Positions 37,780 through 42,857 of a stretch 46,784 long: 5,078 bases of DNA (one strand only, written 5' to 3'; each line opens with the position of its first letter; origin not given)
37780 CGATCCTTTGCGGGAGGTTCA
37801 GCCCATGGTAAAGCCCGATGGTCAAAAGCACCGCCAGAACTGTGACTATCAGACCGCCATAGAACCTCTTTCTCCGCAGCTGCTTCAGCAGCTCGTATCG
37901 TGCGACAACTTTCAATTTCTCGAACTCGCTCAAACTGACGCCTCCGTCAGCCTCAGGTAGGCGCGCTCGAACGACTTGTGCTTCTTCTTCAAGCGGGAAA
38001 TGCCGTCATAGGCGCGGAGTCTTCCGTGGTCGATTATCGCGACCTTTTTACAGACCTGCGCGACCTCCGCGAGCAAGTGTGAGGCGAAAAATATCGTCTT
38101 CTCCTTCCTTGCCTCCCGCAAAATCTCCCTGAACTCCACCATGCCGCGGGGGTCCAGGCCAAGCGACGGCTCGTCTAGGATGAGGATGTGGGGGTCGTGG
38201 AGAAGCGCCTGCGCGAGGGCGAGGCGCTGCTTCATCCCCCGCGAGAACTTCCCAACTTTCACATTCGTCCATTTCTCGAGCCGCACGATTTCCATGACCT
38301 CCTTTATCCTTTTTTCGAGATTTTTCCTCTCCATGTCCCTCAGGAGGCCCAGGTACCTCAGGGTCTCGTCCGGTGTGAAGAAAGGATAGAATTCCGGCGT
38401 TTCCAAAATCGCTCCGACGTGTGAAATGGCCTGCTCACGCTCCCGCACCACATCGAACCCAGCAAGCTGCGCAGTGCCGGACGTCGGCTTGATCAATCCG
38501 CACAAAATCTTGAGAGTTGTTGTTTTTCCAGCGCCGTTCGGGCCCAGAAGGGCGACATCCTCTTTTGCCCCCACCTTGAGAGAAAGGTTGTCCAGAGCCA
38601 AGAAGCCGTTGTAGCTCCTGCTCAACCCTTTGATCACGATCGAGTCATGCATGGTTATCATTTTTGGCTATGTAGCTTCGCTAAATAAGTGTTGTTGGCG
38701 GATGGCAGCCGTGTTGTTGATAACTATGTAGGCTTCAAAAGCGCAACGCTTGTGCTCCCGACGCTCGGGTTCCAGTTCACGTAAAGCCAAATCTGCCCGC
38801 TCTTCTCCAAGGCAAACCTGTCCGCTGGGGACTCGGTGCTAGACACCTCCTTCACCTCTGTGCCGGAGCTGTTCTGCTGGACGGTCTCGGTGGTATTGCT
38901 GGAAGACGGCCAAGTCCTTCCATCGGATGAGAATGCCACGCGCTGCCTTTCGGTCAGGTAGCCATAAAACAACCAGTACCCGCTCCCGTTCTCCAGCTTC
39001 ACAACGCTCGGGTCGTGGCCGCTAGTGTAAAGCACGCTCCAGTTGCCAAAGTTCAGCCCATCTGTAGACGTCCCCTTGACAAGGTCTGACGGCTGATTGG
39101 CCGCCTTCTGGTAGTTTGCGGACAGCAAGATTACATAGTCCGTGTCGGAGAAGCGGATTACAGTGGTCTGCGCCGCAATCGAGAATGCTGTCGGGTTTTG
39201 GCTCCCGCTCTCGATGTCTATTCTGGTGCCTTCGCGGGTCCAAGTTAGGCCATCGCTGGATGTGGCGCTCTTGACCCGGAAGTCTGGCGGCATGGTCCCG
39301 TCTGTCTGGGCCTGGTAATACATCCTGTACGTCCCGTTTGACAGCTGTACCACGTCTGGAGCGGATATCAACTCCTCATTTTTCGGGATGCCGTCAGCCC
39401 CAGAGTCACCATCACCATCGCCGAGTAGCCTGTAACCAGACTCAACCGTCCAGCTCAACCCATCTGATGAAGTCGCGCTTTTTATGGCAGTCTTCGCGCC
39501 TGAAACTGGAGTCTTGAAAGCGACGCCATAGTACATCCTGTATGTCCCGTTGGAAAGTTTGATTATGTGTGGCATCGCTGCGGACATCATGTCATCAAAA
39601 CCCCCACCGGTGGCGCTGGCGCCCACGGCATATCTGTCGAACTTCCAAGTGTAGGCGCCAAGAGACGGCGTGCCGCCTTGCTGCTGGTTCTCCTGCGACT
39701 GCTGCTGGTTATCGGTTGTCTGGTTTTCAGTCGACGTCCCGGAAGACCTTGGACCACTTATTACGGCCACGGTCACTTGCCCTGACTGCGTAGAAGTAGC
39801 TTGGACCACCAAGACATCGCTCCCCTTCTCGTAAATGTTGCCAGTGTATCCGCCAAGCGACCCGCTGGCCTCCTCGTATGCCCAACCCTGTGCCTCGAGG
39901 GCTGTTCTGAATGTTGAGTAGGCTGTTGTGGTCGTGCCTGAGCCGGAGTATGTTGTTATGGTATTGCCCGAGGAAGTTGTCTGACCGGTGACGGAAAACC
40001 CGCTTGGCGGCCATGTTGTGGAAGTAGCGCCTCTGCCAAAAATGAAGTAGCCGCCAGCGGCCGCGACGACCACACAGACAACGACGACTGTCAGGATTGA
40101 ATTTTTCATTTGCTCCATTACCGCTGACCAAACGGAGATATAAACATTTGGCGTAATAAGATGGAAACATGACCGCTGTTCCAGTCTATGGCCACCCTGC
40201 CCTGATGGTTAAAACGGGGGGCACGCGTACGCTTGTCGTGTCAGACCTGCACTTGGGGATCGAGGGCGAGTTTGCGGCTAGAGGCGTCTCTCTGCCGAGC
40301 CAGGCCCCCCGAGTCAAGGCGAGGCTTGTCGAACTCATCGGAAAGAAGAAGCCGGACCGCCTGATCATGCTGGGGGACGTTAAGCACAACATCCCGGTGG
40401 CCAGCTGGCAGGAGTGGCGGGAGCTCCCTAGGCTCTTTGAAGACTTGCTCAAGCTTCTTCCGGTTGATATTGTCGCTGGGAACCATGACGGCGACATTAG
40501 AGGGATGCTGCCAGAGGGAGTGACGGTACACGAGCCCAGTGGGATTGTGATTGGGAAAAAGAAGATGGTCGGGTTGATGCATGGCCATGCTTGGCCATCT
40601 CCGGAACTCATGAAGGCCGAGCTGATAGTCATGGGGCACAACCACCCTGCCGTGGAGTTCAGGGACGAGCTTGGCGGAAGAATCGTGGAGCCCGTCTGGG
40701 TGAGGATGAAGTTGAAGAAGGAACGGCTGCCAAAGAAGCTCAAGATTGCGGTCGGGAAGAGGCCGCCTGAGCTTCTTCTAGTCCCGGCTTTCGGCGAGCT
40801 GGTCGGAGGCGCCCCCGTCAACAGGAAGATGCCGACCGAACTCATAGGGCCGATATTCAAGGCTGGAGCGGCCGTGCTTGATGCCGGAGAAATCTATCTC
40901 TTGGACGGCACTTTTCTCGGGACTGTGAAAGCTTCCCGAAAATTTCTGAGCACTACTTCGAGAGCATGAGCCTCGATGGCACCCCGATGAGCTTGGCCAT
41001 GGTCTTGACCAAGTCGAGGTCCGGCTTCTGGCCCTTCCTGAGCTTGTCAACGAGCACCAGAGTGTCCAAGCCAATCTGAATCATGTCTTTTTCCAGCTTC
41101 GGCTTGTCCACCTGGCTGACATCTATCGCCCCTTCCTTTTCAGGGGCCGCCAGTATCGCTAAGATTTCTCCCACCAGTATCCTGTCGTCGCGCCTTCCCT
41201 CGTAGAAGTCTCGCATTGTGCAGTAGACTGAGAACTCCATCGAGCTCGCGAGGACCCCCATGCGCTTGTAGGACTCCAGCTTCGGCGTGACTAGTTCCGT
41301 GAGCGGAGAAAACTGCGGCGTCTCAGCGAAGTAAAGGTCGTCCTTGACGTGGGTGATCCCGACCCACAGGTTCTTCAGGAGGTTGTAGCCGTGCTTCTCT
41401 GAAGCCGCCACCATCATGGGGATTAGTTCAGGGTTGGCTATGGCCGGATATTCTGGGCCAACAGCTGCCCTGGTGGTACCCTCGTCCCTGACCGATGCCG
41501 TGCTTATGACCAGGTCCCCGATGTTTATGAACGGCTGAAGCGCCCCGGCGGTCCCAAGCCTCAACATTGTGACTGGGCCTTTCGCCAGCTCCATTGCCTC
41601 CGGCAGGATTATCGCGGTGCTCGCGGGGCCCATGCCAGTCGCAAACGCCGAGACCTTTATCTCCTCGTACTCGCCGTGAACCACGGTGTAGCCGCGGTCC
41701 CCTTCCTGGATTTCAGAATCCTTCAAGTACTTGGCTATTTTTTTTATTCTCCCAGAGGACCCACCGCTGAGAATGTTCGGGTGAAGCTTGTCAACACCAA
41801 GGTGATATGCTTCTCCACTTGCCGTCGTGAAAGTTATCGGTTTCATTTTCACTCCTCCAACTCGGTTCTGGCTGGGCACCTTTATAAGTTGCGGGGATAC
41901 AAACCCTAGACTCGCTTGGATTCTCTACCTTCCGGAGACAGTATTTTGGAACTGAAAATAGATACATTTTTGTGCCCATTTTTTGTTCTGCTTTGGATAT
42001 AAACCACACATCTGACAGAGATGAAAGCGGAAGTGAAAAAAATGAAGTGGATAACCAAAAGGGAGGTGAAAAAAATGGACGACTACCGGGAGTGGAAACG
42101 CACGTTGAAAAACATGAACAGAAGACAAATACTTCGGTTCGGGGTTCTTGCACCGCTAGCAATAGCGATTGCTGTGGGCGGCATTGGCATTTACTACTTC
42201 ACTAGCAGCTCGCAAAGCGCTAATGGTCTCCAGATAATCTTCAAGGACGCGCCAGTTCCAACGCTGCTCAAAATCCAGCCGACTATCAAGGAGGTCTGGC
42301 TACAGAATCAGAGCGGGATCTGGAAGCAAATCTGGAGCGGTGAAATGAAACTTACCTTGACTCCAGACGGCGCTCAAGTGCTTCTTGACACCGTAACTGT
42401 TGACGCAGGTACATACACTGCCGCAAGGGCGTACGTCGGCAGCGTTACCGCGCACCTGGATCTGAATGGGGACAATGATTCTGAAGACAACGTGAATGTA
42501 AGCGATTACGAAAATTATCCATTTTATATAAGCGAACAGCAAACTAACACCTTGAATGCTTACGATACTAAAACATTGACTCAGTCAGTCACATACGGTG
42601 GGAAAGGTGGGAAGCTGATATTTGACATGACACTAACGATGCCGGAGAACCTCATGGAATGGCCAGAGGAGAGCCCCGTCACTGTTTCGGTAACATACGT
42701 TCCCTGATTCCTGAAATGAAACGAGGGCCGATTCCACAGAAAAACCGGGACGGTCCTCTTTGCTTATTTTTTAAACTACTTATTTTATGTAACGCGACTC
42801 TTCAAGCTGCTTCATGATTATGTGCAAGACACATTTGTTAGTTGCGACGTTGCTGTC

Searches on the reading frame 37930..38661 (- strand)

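Call 39: search_protein_families(library=pfam, proteins=[window:37930-38661:-], max_evalue=0.001)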
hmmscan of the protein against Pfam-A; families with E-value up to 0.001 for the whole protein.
window:37930-38661:- (243 aa): 2 families
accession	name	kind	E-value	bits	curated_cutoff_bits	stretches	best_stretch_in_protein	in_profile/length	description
PF00005.33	ABC_tran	-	1.6e-30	106.9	25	1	23-166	1-136/137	ABC transporter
PF13304.12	AAA_21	-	2.1e-13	51.4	27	1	132-198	231-301/304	AAA domain, putative AbiEii toxin, Type IV TA system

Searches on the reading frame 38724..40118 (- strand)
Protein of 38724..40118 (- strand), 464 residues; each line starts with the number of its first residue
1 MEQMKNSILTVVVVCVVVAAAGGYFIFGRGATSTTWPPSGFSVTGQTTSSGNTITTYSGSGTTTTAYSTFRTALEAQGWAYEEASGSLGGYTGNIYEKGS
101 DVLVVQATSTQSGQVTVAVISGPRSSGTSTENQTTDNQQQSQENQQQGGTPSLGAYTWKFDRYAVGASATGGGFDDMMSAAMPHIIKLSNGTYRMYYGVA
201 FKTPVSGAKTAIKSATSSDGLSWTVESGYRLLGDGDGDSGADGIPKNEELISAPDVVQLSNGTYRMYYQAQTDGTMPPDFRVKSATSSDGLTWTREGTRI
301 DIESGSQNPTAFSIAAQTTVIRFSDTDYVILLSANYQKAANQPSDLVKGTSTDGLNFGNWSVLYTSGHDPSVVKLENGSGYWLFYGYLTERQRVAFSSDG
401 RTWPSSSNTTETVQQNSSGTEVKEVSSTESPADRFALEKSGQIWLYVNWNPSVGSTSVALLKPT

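Call 39: search_protein_families(library=pfam, proteins=[window:38724-40118:-], max_evalue=0.001)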
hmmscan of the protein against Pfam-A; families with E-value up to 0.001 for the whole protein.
window:38724-40118:- (464 aa): 1 family
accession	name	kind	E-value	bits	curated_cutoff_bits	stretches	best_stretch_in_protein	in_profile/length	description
PF00251.26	Glyco_hydro_32N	-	1.4e-05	25.3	22.1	1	248-416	6-182/307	Glycosyl hydrolases family 32 N-terminal domain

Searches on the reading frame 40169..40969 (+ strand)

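Call 39: search_protein_families(library=pfam, proteins=[window:40169-40969:+], max_evalue=0.001)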
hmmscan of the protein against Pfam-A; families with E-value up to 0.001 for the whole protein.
window:40169-40969:+ (266 aa): 2 families
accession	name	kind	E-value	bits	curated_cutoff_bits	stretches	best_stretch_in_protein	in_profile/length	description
PF00149.33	Metallophos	-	3.6e-08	34.5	21.5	1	20-174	2-172/191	Calcineurin-like phosphoesterase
PF12850.12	Metallophos_2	-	1.6e-07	31.9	27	1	21-166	3-124/154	Calcineurin-like phosphoesterase superfamily domain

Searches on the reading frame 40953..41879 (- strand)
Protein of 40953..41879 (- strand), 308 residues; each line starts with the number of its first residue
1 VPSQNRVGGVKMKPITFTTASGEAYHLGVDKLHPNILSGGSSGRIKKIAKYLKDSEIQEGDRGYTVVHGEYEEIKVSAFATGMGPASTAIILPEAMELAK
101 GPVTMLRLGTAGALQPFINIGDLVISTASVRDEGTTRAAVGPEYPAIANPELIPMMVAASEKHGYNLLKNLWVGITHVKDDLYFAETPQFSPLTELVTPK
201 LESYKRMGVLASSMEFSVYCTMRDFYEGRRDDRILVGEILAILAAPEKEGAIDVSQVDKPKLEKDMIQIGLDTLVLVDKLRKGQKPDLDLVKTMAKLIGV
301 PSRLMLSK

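Call 39: search_protein_families(library=pfam, proteins=[window:40953-41879:-], max_evalue=0.001)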
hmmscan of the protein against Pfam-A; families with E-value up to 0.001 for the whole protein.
window:40953-41879:- (308 aa): 1 family
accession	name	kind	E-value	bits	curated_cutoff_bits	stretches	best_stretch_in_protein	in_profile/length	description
PF01048.26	PNP_UDP_1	-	3.7e-24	85.8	25.1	1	37-217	4-177/233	Phosphorylase superfamily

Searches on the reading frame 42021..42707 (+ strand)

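Call 39: search_protein_families(library=pfam, proteins=[window:42021-42707:+], max_evalue=0.001)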
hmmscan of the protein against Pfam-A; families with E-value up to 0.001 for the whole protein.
window:42021-42707:+ (228 aa): 1 family
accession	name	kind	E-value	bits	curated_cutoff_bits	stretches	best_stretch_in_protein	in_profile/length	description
PF14321.11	DUF4382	-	3.9e-05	24.4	25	1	71-178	5-113/136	Domain of unknown function (DUF4382)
